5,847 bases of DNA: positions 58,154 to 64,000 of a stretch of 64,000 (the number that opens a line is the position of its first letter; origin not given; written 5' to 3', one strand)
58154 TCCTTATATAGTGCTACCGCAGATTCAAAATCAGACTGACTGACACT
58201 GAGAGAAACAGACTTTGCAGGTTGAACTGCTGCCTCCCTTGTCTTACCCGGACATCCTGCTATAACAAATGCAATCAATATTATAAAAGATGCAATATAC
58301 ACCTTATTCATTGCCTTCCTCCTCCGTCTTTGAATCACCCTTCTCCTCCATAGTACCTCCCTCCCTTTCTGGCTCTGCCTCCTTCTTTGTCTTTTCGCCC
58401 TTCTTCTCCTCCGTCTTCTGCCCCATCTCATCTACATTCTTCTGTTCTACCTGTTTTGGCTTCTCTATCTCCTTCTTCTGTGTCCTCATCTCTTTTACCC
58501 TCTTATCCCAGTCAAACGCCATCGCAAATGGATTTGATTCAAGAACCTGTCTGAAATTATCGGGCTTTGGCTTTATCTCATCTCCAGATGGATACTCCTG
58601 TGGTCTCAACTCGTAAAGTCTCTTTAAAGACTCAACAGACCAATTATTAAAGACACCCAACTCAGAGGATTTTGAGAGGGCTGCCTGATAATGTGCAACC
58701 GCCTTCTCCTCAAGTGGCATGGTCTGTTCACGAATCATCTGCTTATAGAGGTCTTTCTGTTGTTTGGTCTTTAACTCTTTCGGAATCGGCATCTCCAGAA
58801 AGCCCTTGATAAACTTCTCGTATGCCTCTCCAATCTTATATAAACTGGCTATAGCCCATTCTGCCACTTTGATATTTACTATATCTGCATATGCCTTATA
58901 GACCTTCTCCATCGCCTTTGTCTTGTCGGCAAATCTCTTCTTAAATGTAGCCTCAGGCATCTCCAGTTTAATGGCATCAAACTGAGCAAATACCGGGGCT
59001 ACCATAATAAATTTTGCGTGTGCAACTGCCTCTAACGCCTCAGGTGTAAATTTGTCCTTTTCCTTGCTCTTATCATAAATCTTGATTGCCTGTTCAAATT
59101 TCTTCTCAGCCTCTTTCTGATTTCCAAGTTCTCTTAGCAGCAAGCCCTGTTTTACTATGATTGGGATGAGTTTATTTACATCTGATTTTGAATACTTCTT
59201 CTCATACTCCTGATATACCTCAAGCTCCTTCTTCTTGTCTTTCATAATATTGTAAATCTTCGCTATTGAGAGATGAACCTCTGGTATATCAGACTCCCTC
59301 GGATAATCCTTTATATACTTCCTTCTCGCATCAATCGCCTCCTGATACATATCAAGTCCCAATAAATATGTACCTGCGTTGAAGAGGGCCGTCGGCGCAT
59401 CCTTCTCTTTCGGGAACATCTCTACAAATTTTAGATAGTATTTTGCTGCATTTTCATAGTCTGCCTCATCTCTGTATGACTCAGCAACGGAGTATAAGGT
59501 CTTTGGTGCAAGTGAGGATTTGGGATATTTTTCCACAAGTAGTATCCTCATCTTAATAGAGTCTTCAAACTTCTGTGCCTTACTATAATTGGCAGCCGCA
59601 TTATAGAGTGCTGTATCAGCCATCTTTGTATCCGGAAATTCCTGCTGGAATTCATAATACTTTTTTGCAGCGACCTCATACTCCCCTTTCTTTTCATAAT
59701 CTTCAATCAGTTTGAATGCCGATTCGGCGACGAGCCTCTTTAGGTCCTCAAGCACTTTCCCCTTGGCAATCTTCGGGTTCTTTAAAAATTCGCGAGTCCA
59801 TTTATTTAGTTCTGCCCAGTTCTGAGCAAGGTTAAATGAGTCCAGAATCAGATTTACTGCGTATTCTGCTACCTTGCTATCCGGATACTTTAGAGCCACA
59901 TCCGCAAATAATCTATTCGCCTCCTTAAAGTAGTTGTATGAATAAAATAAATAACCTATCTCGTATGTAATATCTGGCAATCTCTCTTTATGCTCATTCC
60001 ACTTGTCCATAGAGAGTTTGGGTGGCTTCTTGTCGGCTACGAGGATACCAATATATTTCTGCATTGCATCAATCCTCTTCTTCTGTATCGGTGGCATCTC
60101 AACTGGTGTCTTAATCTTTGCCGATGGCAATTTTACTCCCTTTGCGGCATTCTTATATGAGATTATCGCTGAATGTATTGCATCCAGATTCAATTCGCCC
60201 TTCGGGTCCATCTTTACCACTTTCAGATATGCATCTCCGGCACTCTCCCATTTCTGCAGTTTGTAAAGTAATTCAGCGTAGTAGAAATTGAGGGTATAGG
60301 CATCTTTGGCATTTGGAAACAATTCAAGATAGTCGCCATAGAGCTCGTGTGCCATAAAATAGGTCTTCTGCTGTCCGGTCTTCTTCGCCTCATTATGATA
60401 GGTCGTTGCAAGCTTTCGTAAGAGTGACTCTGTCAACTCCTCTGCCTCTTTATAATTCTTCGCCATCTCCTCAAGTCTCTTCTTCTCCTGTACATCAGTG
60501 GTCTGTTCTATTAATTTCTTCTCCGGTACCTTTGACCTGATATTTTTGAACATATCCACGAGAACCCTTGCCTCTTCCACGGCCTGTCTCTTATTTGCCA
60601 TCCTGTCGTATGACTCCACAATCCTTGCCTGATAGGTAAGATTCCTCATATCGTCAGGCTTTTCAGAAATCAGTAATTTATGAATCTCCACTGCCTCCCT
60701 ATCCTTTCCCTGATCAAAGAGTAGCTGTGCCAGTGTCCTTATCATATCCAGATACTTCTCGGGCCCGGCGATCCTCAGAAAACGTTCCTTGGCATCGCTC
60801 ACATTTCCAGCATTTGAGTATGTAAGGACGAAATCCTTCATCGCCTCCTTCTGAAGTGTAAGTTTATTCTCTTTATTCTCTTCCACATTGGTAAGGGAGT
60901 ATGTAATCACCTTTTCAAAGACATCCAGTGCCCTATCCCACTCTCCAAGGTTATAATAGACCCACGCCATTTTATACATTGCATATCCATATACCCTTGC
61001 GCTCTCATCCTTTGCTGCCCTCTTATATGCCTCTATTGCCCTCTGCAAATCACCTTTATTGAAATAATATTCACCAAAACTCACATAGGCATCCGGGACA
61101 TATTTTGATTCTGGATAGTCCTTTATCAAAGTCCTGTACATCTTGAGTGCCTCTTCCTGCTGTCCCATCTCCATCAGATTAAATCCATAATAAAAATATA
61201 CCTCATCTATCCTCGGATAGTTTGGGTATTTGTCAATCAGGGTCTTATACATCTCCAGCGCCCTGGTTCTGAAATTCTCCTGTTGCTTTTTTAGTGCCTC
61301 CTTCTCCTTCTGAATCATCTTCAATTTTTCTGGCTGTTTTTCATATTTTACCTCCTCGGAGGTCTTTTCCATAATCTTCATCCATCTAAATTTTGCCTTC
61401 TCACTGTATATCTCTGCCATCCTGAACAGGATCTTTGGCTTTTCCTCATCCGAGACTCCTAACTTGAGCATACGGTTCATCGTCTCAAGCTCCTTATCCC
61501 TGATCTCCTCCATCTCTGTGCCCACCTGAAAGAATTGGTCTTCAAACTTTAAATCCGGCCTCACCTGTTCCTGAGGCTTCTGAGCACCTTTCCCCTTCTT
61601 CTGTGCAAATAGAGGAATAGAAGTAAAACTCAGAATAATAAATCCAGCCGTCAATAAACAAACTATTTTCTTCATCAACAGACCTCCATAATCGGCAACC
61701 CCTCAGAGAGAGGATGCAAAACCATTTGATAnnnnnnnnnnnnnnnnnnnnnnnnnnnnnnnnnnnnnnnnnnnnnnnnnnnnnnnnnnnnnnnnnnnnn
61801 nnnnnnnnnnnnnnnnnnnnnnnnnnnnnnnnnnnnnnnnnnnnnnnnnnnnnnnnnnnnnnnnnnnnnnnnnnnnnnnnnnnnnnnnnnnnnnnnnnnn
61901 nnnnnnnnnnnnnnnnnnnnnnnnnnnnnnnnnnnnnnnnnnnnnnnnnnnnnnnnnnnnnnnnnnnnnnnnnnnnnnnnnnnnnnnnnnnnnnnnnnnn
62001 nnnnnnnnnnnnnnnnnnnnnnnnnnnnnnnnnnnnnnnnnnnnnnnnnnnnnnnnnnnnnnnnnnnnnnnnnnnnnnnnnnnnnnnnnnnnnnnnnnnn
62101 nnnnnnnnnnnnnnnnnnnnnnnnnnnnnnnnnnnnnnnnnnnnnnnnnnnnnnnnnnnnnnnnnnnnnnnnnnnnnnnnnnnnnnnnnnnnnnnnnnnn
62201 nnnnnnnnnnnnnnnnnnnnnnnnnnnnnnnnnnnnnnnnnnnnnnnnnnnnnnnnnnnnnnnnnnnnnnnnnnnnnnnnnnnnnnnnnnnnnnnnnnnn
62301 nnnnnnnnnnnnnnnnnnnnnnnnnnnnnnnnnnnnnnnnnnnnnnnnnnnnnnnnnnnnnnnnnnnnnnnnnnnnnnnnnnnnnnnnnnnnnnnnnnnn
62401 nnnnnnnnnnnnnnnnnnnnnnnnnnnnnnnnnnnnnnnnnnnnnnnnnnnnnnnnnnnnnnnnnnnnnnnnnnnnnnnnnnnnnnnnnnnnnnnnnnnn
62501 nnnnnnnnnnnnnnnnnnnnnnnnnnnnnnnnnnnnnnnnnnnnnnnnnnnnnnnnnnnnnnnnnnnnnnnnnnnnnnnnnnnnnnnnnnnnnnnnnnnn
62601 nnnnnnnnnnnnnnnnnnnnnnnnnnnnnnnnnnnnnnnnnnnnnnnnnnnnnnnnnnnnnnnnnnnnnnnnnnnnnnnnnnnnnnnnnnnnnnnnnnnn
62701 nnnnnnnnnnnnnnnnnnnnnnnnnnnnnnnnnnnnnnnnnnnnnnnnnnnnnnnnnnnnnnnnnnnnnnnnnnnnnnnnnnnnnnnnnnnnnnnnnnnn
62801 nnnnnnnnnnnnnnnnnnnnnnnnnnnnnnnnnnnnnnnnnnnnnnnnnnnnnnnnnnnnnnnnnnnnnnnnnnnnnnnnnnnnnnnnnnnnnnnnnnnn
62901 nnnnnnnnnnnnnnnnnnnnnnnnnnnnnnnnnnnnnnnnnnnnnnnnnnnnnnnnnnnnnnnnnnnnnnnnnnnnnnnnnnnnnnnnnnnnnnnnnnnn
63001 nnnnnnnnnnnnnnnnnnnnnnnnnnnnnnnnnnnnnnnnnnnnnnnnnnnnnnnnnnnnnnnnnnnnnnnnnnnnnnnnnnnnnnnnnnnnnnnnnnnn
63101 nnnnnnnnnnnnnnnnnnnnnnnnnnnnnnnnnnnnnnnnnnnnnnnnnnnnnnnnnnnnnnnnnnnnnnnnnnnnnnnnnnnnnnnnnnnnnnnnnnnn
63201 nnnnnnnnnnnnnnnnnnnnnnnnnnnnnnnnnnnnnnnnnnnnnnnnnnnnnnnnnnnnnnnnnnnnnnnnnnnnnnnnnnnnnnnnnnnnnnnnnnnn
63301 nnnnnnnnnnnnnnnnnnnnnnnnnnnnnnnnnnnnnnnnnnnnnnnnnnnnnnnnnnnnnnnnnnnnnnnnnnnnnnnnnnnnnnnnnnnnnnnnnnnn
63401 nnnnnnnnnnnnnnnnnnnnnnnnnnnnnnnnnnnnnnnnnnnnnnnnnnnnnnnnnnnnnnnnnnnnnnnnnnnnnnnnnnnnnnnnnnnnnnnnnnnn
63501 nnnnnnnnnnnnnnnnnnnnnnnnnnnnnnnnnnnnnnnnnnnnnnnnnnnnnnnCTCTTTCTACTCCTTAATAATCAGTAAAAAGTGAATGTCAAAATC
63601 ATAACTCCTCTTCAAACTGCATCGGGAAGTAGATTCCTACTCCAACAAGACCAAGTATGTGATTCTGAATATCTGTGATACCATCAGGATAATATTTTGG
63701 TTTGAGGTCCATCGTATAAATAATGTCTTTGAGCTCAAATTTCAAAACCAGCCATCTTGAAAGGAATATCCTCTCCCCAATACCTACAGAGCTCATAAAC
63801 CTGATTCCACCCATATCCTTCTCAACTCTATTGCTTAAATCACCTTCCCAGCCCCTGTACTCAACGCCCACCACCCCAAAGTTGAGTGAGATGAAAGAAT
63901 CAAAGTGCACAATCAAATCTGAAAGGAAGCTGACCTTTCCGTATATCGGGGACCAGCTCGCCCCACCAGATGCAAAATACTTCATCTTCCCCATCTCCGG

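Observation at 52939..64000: Contiguous Glt/Nfs-like trans-envelope gene set (beta-barrel / 3 TPR / small periplasmic / FHA+TonB-C / beta-barrel) in a non-Myxococcus genomic background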

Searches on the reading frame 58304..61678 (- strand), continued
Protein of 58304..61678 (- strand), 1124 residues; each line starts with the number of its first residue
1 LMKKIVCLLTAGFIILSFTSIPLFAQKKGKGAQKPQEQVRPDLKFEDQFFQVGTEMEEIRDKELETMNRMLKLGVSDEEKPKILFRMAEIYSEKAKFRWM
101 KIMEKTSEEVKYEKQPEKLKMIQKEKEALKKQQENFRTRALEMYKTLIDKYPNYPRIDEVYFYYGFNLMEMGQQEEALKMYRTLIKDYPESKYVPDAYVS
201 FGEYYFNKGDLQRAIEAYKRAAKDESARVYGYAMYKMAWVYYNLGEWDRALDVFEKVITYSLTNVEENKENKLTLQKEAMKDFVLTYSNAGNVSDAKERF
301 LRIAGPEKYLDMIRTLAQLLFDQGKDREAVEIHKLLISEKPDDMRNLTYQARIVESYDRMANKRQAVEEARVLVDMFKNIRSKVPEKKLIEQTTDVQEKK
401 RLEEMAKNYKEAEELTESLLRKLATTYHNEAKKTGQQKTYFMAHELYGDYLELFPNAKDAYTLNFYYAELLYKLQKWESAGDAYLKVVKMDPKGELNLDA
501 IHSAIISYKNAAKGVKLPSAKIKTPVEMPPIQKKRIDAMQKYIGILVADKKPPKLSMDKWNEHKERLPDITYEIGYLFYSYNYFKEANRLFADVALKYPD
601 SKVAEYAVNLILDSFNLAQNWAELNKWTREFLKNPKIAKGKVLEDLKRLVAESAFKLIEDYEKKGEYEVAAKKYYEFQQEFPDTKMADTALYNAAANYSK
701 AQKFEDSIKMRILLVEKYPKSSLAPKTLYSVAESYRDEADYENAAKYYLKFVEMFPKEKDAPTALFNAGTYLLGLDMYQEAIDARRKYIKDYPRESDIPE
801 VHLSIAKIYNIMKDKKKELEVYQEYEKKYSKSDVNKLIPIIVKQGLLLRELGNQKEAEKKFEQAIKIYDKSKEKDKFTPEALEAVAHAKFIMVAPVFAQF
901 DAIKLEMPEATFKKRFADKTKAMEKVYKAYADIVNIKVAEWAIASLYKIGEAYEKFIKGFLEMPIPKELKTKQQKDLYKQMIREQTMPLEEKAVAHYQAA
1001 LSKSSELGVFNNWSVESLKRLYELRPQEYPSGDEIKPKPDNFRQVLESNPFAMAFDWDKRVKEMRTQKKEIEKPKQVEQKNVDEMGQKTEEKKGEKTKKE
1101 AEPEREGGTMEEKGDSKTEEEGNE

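Call 62: find_encoding_contigs(protein=P0063, flank=9000, max_places=1)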
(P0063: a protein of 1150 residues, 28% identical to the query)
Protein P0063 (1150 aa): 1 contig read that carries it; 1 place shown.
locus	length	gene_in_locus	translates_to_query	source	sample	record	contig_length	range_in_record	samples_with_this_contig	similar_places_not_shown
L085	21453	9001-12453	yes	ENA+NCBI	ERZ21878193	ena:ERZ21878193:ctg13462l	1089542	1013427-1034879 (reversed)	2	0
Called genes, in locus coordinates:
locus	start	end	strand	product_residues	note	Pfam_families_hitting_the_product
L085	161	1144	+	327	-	PF00586:AIRS, PF02769:AIRS_C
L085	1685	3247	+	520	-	PF08269:dCache_2, PF17200:sCache_2, PF17201:Cache_3-Cache_2 (weak), PF00672:HAMP, PF00015:MCPsignal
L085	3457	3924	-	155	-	PF01871:AMMECR1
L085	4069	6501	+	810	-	-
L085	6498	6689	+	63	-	-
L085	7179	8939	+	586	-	PF00515:TPR_1 (faint), PF07719:TPR_2 (faint), PF13432:TPR_16 (faint), PF14559:TPR_19 (faint)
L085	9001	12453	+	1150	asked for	PF07719:TPR_2 (faint), PF13181:TPR_8 (faint), PF13428:TPR_14 (faint), PF13174:TPR_6 (faint), PF14559:TPR_19 (faint), PF00515:TPR_1 (faint), PF13432:TPR_16 (weak), PF13424:TPR_12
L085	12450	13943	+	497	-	PF13432:TPR_16 (weak), PF14559:TPR_19 (weak), PF00515:TPR_1, PF07719:TPR_2, PF13174:TPR_6 (weak), PF13181:TPR_8, PF13414:TPR_11 (weak), PF14559:TPR_19 (weak), +7 more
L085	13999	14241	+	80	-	-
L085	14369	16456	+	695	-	-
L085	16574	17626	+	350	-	PF21033:RMD1-3 (weak), PF13414:TPR_11 (weak), PF13181:TPR_8 (weak), PF13424:TPR_12 (weak), PF17874:TPR_MalT (weak), PF24885:TPR_NPHP3 (weak), PF13424:TPR_12 (weak), PF23914:TPR_CcmH_CycH, +13 more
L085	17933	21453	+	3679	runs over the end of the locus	PF13428:TPR_14 (faint), PF07719:TPR_2 (faint), PF13181:TPR_8 (faint), PF13424:TPR_12 (faint), PF14559:TPR_19 (faint), PF23914:TPR_CcmH_CycH (faint), PF00515:TPR_1 (faint), PF25064:ARM_TT21_5th (weak), +3 more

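Call 68: find_encoding_contigs(protein=P0047, flank=8000, max_places=1)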
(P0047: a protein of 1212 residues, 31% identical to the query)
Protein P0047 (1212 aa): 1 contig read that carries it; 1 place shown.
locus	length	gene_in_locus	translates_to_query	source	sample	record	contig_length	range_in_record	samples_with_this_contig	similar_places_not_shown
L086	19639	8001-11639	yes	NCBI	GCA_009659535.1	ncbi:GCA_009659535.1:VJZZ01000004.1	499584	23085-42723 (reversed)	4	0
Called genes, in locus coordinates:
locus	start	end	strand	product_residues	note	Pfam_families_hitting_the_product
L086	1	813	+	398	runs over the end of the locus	PF00696:AA_kinase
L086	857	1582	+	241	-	-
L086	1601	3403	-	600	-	PF00132:Hexapep, PF13439:Glyco_transf_4, PF13579:Glyco_trans_4_4, PF00534:Glycos_transf_1, PF13524:Glyco_trans_1_2 (weak), PF13692:Glyco_trans_1_4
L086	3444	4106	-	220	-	PF00132:Hexapep, PF14602:Hexapep_2 (weak)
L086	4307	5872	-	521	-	PF07602:DUF1565, PF22842:Pel9A-like_beta_helix, PF05048:NosD (weak), PF13229:Beta_helix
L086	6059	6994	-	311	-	PF01695:IstB_IS21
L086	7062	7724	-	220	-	-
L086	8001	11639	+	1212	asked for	PF13428:TPR_14 (faint), PF13174:TPR_6 (faint), PF13424:TPR_12 (faint), PF14559:TPR_19 (faint)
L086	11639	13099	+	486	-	PF13432:TPR_16, PF20225:DUF6584 (weak), PF14559:TPR_19, PF13432:TPR_16, PF14559:TPR_19, PF00515:TPR_1 (weak), PF07719:TPR_2 (weak), PF13414:TPR_11, +9 more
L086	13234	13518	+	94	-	-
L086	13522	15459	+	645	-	PF16697:Yop-YscD_cpl, PF00498:FHA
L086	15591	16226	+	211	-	-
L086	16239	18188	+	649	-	-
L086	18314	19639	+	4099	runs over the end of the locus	PF00515:TPR_1 (faint), PF07719:TPR_2 (faint), PF13174:TPR_6 (faint), PF13176:TPR_7 (faint), PF13181:TPR_8 (faint), PF13414:TPR_11 (faint), PF14559:TPR_19 (weak), PF13424:TPR_12 (weak), +2 more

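Call 69: find_encoding_contigs(protein=P0058, flank=8000, max_places=1)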
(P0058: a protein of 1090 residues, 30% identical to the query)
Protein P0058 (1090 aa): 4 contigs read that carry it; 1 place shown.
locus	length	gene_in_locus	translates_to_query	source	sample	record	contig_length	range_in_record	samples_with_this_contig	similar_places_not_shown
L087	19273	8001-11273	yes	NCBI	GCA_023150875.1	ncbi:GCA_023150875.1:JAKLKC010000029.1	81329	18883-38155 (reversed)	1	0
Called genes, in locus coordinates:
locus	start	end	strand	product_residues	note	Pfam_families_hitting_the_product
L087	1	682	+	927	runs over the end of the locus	PF03544:TonB_C, PF13620:CarboxypepD_reg, PF13715:CarbopepD_reg_2, PF07715:Plug (weak), PF00593:TonB_dep_Rec_b-barrel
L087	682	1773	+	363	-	-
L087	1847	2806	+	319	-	PF18030:Rimk_N, PF14397:ATPgrasp_ST (faint), PF02655:ATP-grasp_3 (weak), PF08443:RimK, PF02955:GSH-S_ATP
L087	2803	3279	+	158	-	PF05618:RimB-like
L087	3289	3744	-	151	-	-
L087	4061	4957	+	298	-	-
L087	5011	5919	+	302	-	-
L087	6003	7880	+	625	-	PF13432:TPR_16 (faint), PF07719:TPR_2 (faint), PF13174:TPR_6 (faint), PF13424:TPR_12 (faint)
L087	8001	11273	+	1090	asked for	PF07719:TPR_2 (faint), PF13424:TPR_12 (faint), PF13428:TPR_14 (faint), PF13432:TPR_16 (faint), PF14559:TPR_19 (faint), PF00515:TPR_1 (faint), PF13181:TPR_8 (faint), PF13174:TPR_6 (weak), +2 more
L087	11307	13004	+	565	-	-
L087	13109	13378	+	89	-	-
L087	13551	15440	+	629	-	PF16697:Yop-YscD_cpl, PF00498:FHA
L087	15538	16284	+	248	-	-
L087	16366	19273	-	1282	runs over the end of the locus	-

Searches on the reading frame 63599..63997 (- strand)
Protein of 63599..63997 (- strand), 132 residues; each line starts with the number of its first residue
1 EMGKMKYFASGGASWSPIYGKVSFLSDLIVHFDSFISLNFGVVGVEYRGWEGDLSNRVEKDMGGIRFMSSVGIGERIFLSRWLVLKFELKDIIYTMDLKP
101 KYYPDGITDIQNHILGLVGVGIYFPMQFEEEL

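Call 3: search_protein_families(library=ncbifam, proteins=[window:63599-63997:-], max_evalue=0.01)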
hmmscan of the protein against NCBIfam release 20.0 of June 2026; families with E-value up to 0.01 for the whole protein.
window:63599-63997:- (132 aa): 1 family
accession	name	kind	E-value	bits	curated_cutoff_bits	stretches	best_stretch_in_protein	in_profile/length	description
TIGR04565.1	OMP_myx_plus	subfamily_domain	1.2e-18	67.7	60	1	4-124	59-161/161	outer membrane beta-barrel domain-containing protein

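Call 4: search_protein_families(library=pfam, proteins=[window:63599-63997:-], max_evalue=0.01)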
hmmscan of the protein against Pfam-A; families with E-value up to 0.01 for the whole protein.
window:63599-63997:- (132 aa): 0 families
